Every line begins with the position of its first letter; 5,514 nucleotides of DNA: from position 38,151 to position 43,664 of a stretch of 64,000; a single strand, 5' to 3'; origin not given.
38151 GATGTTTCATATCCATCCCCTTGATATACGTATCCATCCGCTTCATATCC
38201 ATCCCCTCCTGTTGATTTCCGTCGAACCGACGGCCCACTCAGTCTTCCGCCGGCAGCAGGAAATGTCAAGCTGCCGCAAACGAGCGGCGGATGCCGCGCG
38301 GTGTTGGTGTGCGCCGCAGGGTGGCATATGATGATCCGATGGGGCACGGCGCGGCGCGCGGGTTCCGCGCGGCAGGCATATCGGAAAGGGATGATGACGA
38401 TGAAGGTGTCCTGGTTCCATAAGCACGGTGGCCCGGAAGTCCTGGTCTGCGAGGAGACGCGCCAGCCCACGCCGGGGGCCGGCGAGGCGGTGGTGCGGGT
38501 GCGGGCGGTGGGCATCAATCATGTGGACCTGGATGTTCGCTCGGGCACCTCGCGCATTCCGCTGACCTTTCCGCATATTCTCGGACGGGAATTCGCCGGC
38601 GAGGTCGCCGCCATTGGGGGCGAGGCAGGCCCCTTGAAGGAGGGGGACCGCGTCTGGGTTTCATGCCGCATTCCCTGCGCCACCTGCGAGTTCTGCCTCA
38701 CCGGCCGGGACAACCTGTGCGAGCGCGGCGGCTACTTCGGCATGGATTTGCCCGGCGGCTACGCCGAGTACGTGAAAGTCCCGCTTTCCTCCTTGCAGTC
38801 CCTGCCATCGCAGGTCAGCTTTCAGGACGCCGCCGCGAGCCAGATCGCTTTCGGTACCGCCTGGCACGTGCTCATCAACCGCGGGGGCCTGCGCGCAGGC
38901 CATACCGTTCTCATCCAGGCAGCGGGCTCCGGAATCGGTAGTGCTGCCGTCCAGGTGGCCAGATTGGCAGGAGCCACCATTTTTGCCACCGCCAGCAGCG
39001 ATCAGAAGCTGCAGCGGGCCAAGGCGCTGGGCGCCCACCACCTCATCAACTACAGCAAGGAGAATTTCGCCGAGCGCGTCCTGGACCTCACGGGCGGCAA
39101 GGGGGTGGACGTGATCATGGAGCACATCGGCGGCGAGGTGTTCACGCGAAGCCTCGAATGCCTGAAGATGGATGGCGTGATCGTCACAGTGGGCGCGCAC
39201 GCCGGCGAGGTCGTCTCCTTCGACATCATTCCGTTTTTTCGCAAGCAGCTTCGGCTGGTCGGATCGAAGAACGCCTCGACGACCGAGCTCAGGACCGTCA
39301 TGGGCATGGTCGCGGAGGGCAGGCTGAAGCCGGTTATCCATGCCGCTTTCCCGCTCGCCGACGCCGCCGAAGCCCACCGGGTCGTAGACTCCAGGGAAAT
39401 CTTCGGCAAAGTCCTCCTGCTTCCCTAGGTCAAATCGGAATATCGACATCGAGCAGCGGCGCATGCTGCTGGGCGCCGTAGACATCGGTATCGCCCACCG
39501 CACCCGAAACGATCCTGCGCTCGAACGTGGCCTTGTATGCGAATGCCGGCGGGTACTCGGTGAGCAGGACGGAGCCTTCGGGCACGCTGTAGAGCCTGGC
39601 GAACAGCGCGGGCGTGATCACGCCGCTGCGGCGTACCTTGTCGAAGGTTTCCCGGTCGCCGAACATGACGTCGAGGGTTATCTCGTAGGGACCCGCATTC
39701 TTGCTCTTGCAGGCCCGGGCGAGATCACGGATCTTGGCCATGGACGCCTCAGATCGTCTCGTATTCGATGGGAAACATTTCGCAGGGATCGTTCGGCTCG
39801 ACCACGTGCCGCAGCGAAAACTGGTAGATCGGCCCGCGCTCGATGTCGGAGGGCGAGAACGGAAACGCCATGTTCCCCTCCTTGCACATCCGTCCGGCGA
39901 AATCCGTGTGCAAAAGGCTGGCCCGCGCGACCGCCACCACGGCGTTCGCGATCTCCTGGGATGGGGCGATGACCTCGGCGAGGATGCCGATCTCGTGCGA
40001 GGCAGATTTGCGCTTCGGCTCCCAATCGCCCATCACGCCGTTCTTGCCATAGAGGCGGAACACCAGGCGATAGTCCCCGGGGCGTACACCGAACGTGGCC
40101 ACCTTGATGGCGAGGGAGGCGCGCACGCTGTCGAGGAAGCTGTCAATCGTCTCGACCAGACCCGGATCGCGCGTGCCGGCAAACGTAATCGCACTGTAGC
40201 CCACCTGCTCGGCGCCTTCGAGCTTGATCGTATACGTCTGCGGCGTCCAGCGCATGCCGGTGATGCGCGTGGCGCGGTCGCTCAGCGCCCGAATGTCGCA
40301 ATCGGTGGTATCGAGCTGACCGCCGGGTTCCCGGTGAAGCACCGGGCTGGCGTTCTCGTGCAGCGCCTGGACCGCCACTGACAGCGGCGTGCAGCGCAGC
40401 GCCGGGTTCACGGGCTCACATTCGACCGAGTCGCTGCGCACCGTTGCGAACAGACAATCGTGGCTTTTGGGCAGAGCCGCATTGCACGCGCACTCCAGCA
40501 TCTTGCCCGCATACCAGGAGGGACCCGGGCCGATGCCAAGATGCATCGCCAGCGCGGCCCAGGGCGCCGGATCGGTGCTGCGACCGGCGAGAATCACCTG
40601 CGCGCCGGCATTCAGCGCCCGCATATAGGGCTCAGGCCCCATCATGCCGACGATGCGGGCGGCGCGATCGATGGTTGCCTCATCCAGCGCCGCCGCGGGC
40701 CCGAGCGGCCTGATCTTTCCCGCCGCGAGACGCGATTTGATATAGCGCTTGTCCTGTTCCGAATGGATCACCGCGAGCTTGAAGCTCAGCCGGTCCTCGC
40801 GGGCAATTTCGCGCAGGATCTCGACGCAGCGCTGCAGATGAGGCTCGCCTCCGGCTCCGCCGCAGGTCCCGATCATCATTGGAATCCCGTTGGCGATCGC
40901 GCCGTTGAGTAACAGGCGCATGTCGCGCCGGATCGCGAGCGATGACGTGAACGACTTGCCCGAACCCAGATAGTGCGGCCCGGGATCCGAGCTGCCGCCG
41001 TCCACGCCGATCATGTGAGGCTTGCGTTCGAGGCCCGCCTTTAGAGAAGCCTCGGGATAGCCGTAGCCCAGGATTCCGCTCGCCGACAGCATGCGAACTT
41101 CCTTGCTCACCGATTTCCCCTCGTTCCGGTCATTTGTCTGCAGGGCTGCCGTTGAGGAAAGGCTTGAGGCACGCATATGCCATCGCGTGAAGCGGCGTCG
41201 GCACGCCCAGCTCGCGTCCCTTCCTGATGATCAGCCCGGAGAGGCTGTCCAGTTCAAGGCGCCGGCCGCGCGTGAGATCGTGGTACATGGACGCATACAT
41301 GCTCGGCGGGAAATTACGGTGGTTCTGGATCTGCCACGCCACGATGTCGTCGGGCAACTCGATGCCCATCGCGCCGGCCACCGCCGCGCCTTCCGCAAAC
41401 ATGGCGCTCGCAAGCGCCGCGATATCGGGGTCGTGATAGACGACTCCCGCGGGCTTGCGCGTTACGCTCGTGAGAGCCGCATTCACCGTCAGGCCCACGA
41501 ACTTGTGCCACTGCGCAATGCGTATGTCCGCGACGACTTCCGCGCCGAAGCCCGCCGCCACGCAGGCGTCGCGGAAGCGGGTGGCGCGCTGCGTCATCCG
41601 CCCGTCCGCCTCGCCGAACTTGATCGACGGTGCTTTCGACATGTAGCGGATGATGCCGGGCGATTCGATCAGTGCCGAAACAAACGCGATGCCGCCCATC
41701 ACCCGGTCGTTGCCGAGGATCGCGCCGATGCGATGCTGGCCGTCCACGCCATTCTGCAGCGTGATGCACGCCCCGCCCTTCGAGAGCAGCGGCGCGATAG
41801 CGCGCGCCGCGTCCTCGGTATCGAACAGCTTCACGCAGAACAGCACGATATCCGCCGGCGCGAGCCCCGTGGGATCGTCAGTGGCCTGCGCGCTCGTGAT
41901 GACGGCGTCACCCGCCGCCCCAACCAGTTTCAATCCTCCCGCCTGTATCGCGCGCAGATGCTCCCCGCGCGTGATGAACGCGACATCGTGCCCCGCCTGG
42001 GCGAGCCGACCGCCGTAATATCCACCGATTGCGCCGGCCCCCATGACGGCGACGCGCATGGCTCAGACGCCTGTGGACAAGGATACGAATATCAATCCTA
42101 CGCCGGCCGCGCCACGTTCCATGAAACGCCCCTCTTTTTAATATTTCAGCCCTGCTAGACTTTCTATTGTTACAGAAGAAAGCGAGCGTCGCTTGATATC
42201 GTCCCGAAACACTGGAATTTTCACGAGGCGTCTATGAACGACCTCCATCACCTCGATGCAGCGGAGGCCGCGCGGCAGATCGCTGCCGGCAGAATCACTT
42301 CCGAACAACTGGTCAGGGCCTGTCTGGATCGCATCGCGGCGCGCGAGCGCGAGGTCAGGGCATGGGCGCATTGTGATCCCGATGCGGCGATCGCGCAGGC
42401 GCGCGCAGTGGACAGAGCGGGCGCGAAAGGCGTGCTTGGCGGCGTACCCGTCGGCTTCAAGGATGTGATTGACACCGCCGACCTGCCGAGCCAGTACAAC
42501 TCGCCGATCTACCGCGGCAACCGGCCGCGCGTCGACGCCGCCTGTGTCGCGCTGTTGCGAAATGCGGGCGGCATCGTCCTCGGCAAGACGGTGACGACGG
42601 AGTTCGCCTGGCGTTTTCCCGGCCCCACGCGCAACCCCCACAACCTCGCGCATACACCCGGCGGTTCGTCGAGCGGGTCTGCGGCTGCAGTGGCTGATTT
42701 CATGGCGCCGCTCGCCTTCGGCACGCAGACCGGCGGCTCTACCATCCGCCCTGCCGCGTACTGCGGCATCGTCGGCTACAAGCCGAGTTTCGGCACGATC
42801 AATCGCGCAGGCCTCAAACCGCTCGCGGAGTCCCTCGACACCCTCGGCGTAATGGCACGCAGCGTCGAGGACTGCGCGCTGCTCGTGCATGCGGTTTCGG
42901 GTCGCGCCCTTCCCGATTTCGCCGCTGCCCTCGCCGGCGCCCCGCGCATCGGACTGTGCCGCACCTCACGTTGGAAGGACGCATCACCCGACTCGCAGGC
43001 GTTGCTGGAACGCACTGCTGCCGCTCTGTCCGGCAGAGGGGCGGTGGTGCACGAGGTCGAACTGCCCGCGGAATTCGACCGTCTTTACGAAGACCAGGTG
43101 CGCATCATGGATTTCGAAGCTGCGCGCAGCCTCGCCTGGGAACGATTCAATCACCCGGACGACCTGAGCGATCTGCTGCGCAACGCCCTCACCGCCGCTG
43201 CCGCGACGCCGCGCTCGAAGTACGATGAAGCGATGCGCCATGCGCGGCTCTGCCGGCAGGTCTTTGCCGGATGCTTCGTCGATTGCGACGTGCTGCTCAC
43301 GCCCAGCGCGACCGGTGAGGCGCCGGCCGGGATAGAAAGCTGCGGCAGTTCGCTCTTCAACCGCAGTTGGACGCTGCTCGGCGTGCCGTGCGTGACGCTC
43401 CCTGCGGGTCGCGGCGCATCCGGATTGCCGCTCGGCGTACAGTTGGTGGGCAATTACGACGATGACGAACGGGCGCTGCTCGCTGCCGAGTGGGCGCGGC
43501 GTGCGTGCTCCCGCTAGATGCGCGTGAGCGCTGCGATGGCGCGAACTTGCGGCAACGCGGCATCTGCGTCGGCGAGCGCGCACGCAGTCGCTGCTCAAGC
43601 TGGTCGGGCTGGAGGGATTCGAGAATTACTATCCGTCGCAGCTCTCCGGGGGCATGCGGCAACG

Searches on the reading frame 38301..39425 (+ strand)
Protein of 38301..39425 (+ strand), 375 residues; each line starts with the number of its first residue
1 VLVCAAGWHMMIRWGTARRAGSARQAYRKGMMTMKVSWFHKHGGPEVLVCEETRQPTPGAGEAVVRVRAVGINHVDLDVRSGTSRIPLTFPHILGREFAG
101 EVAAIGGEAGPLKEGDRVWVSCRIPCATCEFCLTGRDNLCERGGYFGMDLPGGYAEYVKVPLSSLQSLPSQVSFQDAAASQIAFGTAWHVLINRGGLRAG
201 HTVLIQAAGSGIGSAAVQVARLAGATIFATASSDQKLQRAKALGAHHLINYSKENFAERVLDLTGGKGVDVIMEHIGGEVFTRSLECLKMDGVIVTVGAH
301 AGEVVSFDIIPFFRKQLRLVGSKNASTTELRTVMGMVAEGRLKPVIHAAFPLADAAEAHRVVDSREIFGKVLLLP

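Call 39: search_protein_families(library=pfam, max_evalue=0.00001, proteins=[window:38301-39425:+])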
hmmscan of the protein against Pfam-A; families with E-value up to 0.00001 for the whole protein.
window:38301-39425:+ (375 aa): 3 families
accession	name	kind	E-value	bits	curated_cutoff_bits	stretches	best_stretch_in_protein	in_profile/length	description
PF00107.32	ADH_zinc_N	-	1.3e-32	112.9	31.8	1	211-338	1-128/129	Zinc-binding dehydrogenase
PF08240.17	ADH_N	-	9e-27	93.8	23.5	1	59-169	1-103/104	Alcohol dehydrogenase GroES-like domain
PF13602.12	ADH_zinc_N_2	-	8.7e-25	88.6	27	1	243-373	1-134/134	Zinc-binding dehydrogenase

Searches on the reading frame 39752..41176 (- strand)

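Call 40: search_protein_families(library=pfam, max_evalue=0.000001, proteins=[window:39752-41176:-])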
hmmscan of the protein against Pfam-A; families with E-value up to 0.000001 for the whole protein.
window:39752-41176:- (475 aa): 1 family
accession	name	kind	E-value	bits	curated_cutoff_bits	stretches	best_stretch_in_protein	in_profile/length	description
PF07287.17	AtuA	-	5.6e-17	62.1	22.8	1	113-231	84-207/437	Acyclic terpene utilisation family protein AtuA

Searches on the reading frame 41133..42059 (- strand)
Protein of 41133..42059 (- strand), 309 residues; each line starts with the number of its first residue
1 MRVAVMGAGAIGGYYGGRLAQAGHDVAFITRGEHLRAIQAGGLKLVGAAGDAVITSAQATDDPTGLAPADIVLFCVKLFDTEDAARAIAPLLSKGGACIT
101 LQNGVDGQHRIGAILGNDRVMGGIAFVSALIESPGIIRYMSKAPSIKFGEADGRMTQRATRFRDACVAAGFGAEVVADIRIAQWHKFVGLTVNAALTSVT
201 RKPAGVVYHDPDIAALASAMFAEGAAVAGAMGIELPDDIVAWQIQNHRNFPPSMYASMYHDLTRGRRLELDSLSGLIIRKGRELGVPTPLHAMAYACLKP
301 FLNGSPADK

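Call 40: search_protein_families(library=pfam, max_evalue=0.000001, proteins=[window:41133-42059:-])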
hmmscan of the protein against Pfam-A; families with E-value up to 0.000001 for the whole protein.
window:41133-42059:- (309 aa): 2 families
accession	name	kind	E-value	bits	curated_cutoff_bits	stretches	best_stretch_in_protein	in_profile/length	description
PF02558.23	ApbA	-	5.7e-37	127.1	22.2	1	3-152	1-149/150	Ketopantoate reductase PanE/ApbA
PF08546.17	ApbA_C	-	8.1e-27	94.5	22.7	1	178-299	1-122/125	Ketopantoate reductase PanE/ApbA C terminal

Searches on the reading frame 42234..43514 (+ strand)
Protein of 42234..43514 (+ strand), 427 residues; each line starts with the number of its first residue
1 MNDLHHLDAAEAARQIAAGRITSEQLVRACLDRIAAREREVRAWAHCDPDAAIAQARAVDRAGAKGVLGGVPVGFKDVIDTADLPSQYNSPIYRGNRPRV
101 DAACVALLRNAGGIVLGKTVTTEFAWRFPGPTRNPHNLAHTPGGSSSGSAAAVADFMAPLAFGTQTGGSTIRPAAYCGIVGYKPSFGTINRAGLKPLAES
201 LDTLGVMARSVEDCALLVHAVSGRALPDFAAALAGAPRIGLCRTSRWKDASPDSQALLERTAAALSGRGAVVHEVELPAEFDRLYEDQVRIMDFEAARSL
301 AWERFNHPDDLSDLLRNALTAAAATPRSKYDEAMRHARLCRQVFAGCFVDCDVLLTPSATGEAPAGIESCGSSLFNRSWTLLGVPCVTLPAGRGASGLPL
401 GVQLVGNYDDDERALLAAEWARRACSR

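Call 40: search_protein_families(library=pfam, max_evalue=0.000001, proteins=[window:42234-43514:+])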
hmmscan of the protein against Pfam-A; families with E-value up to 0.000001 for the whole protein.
window:42234-43514:+ (427 aa): 1 family
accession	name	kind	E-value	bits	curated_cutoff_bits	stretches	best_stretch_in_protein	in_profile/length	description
PF01425.27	Amidase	-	7.3e-83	279.5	27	1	26-414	2-444/445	Amidase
